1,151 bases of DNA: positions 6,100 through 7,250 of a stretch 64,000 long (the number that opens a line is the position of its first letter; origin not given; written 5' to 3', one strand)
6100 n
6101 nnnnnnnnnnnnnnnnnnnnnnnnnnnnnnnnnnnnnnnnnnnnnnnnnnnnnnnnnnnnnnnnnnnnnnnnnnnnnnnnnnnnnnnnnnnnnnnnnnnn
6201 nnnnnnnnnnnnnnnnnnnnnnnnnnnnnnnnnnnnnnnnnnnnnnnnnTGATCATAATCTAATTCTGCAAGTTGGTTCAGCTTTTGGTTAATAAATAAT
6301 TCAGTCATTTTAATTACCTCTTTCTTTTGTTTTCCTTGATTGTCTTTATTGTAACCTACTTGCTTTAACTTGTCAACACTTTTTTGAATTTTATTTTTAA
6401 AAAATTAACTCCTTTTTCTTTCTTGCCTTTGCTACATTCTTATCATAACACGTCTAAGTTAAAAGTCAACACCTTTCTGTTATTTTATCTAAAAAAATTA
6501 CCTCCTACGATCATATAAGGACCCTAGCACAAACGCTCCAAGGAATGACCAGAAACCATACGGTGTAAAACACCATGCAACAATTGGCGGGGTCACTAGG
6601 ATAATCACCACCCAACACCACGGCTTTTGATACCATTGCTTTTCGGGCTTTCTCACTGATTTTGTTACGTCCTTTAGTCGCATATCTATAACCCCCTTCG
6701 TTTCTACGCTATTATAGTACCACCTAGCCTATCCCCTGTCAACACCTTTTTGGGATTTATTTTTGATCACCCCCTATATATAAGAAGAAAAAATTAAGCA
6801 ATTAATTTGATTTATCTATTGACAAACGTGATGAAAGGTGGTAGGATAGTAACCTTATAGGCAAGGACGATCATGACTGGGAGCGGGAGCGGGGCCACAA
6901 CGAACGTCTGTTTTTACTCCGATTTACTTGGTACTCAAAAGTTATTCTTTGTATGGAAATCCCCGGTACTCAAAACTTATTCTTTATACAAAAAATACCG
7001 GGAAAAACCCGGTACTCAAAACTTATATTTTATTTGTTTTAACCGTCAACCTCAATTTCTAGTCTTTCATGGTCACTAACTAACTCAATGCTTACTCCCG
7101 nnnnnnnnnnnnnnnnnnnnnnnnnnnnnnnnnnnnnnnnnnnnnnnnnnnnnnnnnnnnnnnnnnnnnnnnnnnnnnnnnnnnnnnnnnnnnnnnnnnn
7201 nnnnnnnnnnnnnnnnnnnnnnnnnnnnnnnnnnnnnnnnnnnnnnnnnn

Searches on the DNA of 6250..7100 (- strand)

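Call 71: search_dna_similar(query=window:6250-7100:-, collection=phages, mode=distant, max_rows=5)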
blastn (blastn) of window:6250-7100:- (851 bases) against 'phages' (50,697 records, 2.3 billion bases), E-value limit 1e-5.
Records with a match: 2; places in all: 6; records where one place covers at least 80% of the query: 2.
Best place of each record, by identity: 80-90% 2.
By first word of the organism name: Lactobacillus 2.
By host as written in the record: Lactobacillus fermentum 2.
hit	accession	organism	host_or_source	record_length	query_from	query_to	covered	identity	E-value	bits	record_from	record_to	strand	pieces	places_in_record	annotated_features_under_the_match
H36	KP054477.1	Lactobacillus phage LfeInf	Lactobacillus fermentum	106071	1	851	100%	83.2%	0e+0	886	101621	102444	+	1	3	hypothetical protein (x4)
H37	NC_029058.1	Lactobacillus phage LfeInf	Lactobacillus fermentum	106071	1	851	100%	83.2%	0e+0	886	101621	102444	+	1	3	hypothetical protein (x4)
